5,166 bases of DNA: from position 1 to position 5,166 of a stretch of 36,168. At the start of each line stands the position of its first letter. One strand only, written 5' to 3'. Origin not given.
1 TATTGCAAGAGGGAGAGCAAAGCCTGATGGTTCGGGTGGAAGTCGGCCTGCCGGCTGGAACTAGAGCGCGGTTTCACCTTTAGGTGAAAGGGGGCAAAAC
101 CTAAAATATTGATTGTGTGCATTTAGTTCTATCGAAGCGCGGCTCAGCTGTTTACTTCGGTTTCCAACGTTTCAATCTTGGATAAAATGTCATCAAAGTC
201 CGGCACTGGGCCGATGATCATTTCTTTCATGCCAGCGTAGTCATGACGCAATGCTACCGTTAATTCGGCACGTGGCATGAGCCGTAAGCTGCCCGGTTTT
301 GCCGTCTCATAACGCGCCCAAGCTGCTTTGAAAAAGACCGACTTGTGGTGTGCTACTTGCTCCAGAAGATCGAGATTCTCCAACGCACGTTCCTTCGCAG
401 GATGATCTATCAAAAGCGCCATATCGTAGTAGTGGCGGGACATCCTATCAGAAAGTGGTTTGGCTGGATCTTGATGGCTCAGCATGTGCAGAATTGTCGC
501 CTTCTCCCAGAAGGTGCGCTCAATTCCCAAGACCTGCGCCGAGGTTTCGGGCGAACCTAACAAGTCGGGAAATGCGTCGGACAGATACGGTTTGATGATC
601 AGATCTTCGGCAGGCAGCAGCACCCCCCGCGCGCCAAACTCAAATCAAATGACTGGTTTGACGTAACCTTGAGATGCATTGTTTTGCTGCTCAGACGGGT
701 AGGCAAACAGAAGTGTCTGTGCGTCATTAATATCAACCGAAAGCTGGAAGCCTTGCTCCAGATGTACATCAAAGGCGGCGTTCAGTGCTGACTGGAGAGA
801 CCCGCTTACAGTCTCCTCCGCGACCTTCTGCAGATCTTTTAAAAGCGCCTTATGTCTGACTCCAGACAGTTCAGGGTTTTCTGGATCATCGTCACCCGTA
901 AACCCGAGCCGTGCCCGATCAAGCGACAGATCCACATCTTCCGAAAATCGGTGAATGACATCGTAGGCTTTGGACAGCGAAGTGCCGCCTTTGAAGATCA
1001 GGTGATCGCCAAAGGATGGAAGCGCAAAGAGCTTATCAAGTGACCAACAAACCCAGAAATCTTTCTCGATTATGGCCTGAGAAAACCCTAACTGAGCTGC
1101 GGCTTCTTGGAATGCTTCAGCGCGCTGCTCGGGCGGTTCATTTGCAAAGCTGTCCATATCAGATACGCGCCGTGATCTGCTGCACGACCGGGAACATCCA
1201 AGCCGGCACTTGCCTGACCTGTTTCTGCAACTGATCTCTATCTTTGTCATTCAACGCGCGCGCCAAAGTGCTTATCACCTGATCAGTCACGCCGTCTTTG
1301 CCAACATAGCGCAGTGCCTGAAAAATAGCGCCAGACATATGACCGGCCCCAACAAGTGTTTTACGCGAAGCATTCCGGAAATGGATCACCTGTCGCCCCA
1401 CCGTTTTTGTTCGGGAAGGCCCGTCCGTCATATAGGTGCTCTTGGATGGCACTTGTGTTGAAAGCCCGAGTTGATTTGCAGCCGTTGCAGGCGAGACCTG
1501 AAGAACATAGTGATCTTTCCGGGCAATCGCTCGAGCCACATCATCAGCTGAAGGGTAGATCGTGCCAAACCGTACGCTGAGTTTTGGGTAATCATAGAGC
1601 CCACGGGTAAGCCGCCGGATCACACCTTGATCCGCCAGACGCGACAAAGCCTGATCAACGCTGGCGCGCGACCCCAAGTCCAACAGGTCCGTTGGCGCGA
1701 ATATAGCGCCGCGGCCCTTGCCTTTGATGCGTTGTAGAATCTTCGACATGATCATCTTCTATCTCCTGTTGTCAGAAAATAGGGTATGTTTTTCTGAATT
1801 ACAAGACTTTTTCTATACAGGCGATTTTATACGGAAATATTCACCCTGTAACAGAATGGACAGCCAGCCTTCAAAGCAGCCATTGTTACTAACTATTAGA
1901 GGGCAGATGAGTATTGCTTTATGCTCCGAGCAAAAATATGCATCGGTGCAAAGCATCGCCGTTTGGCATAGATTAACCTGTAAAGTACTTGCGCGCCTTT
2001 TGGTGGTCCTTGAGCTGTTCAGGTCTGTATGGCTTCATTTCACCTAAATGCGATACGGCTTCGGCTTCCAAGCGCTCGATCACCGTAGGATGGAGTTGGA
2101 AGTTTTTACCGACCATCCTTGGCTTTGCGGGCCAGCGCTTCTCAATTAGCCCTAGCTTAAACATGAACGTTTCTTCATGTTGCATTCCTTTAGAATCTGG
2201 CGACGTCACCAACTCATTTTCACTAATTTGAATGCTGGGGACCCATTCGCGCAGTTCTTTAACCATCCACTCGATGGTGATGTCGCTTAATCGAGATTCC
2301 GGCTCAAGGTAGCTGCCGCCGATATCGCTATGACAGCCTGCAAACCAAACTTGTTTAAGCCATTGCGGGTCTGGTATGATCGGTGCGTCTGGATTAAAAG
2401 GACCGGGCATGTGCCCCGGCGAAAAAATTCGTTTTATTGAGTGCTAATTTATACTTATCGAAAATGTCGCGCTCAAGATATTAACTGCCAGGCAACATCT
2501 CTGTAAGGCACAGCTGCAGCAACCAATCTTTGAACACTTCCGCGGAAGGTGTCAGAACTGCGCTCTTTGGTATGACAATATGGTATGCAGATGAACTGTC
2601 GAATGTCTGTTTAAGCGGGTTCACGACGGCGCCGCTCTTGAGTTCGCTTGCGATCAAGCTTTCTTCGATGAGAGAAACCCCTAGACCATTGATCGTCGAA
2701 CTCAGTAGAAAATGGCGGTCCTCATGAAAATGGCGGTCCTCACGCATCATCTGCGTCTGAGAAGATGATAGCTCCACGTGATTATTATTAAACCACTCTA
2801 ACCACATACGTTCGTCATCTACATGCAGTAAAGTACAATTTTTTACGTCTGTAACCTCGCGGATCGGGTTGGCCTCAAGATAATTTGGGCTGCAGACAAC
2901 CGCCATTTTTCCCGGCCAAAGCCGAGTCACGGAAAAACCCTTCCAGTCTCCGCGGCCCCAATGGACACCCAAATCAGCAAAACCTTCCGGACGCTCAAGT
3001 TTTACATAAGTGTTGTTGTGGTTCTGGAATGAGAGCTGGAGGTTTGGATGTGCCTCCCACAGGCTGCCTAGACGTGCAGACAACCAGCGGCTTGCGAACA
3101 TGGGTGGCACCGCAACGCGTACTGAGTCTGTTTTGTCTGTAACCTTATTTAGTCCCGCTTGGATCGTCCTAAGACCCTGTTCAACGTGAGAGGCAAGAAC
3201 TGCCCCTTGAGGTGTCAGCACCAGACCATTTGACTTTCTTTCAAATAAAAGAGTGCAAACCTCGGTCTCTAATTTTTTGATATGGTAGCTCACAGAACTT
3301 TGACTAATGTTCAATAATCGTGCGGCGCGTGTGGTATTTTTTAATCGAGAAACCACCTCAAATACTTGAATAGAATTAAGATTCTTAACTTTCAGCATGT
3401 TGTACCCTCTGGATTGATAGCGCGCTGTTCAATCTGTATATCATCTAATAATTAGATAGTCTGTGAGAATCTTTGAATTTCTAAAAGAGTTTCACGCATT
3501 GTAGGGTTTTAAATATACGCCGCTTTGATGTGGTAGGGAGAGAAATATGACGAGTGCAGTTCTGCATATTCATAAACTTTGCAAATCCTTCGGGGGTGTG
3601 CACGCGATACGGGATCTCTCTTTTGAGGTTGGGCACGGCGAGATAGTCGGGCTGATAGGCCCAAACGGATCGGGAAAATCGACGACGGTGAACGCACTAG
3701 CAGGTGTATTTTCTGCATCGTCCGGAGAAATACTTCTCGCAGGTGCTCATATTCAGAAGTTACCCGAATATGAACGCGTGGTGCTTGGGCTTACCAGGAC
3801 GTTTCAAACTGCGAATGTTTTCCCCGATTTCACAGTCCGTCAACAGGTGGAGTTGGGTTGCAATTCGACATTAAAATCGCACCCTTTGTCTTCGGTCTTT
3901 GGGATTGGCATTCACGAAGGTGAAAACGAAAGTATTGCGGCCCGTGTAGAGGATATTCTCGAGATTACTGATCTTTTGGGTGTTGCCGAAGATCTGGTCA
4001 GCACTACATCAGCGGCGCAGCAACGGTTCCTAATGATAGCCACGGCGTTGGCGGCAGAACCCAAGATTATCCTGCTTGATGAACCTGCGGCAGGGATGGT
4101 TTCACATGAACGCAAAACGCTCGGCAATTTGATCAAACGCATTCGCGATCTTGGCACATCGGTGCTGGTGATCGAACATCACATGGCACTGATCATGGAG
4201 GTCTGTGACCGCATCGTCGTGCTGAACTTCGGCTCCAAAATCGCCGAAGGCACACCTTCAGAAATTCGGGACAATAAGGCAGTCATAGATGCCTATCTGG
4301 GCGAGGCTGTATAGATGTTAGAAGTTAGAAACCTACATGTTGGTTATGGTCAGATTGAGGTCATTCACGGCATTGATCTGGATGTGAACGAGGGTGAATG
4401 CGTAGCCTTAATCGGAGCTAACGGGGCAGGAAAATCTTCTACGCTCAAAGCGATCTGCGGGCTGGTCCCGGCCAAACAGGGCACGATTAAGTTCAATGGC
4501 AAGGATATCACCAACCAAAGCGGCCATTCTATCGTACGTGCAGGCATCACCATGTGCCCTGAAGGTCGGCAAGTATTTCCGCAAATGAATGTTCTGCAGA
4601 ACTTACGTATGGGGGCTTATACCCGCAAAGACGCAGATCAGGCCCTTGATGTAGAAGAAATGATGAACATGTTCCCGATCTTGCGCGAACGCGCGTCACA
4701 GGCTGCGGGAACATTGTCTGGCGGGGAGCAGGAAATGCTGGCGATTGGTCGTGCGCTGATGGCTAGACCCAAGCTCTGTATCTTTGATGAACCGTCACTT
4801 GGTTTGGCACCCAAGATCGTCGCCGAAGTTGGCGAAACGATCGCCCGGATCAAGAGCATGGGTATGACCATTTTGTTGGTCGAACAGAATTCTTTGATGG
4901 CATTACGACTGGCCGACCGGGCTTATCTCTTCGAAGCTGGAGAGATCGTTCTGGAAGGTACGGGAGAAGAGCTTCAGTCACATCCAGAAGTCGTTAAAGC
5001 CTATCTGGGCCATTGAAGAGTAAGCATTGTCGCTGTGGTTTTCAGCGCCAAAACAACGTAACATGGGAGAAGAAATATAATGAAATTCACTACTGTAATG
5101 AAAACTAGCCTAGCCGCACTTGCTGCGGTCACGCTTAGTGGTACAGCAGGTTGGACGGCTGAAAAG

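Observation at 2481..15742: Plasmid-borne uptake, CoA-activation and polyester operon: transporter and catabolic genes run straight into phaC-phaZ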

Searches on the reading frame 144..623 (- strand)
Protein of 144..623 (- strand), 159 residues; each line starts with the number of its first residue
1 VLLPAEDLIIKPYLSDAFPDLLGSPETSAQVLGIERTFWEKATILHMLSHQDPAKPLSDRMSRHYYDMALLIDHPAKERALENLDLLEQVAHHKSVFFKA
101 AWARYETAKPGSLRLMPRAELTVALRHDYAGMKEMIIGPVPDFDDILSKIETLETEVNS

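Call 4: search_protein_families(library=pfam, proteins=[window:144-623:-])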
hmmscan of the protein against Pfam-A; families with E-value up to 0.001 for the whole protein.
window:144-623:- (159 aa): 1 family
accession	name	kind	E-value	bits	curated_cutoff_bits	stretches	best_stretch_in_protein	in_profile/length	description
PF08843.17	AbiEii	-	4.6e-14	53.4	22.5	1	3-148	113-237/238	Nucleotidyl transferase AbiEii toxin, Type IV TA system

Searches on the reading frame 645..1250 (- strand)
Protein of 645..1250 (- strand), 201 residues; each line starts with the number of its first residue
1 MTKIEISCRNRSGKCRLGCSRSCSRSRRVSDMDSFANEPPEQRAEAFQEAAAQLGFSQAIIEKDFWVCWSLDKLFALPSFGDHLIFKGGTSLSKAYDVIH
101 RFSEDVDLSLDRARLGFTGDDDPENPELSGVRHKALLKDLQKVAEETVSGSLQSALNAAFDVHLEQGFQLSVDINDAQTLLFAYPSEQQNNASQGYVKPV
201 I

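Call 4: search_protein_families(library=pfam, proteins=[window:645-1250:-])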
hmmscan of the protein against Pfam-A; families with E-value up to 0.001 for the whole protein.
window:645-1250:- (201 aa): 1 family
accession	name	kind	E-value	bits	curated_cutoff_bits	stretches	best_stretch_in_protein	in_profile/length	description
PF08843.17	AbiEii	-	6.1e-16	59.5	22.5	1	72-190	4-95/238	Nucleotidyl transferase AbiEii toxin, Type IV TA system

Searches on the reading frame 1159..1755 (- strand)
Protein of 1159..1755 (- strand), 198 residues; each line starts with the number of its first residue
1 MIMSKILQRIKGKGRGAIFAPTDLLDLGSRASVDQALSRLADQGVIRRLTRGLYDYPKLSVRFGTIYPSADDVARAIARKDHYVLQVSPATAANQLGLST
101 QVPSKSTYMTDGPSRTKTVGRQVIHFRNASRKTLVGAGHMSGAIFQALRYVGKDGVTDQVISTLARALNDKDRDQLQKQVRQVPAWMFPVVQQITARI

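Call 4: search_protein_families(library=pfam, proteins=[window:1159-1755:-])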
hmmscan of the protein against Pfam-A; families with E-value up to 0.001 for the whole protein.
window:1159-1755:- (198 aa): 2 families
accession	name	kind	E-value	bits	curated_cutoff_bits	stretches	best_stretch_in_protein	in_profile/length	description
PF19570.5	DUF6088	-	2e-41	142.1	25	1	5-175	1-171/172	Family of unknown function (DUF6088)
PF13338.12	AbiEi_4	-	9.7e-05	22.8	25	1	35-54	27-46/49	Transcriptional regulator, AbiEi antitoxin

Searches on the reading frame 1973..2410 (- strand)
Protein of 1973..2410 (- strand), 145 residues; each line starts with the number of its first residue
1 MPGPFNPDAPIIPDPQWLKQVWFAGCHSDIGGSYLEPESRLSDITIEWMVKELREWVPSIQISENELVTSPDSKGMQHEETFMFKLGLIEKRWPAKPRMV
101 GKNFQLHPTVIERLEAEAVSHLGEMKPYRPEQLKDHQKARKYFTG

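Call 4: search_protein_families(library=pfam, proteins=[window:1973-2410:-])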
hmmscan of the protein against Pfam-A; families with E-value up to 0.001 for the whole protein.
window:1973-2410:- (145 aa): 1 family
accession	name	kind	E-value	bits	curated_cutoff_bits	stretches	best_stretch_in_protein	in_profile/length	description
PF09994.14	T6SS_Tle1-like_cat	-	7.9e-12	45.5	27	1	15-52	248-287/287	T6SS, Phospholipase effector Tle1-like, catalytic domain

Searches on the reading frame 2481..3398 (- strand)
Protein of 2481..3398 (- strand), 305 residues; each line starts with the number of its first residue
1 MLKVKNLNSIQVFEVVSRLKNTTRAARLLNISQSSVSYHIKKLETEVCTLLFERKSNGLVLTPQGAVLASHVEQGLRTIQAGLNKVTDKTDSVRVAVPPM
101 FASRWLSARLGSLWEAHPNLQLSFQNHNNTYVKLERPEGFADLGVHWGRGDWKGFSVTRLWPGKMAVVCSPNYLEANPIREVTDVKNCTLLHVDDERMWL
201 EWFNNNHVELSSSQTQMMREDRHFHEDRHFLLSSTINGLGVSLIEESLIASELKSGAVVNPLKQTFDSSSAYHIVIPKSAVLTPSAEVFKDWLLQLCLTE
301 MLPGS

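Call 3: search_protein_families(library=pfam, proteins=[window:2481-3398:-])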
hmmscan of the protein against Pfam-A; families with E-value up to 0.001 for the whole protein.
window:2481-3398:- (305 aa): 2 families
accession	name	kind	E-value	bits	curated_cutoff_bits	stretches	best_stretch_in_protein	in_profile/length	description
PF03466.25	LysR_substrate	-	2.1e-25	89.8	28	1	91-296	6-207/209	LysR substrate binding domain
PF00126.33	HTH_1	-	4.6e-18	65.4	26.6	1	7-65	1-59/60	Bacterial regulatory helix-turn-helix protein, lysR family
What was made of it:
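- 2481..3398 (-): LysR-family (GcvA-like) regulator, divergent from the operon. Pfam HTH_1 + LysR_substrate (call 3).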

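Call 5: search_protein_families(library=ncbifam, proteins=[window:2481-3398:-], max_evalue=0.00001)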
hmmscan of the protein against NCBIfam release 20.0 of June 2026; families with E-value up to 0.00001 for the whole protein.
window:2481-3398:- (305 aa): 44 families (the best 25 are shown)
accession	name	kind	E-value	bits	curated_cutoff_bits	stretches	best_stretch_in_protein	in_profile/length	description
NF008352.0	PRK11139.1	subfamily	7.6e-57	192.7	288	1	6-296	7-291/305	transcriptional regulator GcvA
TIGR03418.1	chol_sulf_TF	equivalog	1.5e-43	148.9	324.8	1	6-295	2-290/291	choline sulfate utilization transcriptional regulator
NF007491.0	PRK10086.1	equivalog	1.1e-34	119.7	316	1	3-296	15-308/313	DNA-binding transcriptional regulator DsdC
NF041130.1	PenR_Burk_TF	exception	1.5e-30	106.4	625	1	6-294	9-286/292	beta-lactamase transcriptional regulator PenR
TIGR02036.1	dsdC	equivalog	1.3e-23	83.5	352.4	1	6-293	9-297/302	DNA-binding transcriptional regulator DsdC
NF040786.1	LysR_Sec_metab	equivalog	2.8e-20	72.5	250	1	6-293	2-294/298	selenium metabolism-associated LysR family transcriptional regulator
NF053705.1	TransRegGltCGpos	equivalog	2e-17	63.4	350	1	8-127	4-127/300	glutamate biosynthesis transcriptional regulator GltC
NF047520.1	trans_act_CidR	equivalog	4e-17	62.3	415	1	8-173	4-173/292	cidABC operon transcriptional activator CidR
NF008416.0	PRK11242.1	equivalog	6.1e-17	61.9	277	1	9-177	5-177/300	transcriptional regulator CynR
TIGR02424.1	TF_pcaQ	equivalog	9e-17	60.9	303.8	1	7-191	5-196/300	pca operon transcription factor PcaQ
NF002964.0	PRK03635.1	subfamily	3.3e-15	55.9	197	1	8-261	6-257/297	ArgP/LysG family DNA-binding transcriptional regulator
NF040888.1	trans_reg_YafC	equivalog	3e-14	52.6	470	1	7-294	5-290/293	DNA-binding transcriptional regulator YafC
NF007439.0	PRK09986.1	equivalog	5.5e-14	52.2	290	1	6-96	8-100/296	LysR family transcriptional regulator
NF050187.1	TransRegBsrAPseudo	equivalog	1.1e-13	51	480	1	4-172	7-179/298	LysR family transcriptional regulator BsrA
NF009888.0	PRK13348.1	subfamily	3.9e-13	49.1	297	1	9-260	7-256/302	HTH-type transcriptional regulator ArgP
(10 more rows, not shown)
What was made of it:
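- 2481..3398 (-): Best NCBIfam hit is GcvA, below its cut-off (call 5).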

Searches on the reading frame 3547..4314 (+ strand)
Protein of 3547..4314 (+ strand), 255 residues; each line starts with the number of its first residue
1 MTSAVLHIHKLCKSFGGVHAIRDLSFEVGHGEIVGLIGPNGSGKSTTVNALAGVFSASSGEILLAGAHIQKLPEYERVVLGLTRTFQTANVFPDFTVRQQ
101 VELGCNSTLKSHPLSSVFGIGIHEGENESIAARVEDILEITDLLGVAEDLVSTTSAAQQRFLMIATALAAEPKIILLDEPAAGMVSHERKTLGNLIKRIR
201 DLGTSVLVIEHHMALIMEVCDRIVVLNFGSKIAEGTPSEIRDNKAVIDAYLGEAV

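Call 3: search_protein_families(library=pfam, proteins=[window:3547-4314:+])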
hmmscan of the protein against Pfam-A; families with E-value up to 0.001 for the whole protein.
window:3547-4314:+ (255 aa): 8 families
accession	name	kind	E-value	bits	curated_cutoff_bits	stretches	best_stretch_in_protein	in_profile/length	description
PF00005.33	ABC_tran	-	1.7e-27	97.1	25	1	22-181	2-136/137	ABC transporter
PF12399.14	BCA_ABC_TP_C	-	1.1e-11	44.6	25.5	1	231-254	2-25/27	Branched-chain amino acid ATP-binding cassette transporter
PF13304.12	AAA_21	-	3.2e-06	27.9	27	1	33-57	1-25/304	AAA domain, putative AbiEii toxin, Type IV TA system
PF02463.25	SMC_N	-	6.9e-05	22.8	40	0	31-75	24-67/220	RecF/RecN/SMC N terminal domain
PF13555.12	AAA_29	-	0.00016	21.8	27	1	31-58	23-49/61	P-loop containing region of AAA domain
PF13476.12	AAA_23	-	0.00028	22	27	1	18-55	7-43/201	AAA domain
PF03193.22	RsgA_GTPase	-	0.00061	20.1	30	0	30-62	105-137/174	RsgA GTPase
PF13604.12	AAA_30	-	0.00067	19.9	27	0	33-65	20-52/191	AAA domain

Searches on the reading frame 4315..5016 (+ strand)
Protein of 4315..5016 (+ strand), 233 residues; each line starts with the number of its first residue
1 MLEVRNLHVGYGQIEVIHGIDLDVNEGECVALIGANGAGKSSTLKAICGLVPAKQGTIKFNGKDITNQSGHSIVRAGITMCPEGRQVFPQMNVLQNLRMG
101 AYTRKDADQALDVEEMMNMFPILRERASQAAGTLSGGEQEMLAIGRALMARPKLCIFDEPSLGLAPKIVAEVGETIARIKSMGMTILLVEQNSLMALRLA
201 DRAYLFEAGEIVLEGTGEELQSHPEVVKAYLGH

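Call 3: search_protein_families(library=pfam, proteins=[window:4315-5016:+])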
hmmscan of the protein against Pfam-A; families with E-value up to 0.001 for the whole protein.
window:4315-5016:+ (233 aa): 5 families
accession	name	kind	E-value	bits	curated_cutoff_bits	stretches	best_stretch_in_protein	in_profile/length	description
PF00005.33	ABC_tran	-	4e-34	118.6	25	1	18-161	2-136/137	ABC transporter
PF13304.12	AAA_21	-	1.7e-08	35.3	27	0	30-47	2-19/304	AAA domain, putative AbiEii toxin, Type IV TA system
PF12399.14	BCA_ABC_TP_C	-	7.6e-06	25.8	25.5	1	213-233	4-24/27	Branched-chain amino acid ATP-binding cassette transporter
PF02463.25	SMC_N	-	9.9e-06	25.6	40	1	28-178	25-185/220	RecF/RecN/SMC N terminal domain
PF13555.12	AAA_29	-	8.9e-05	22.6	27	1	20-61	15-55/61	P-loop containing region of AAA domain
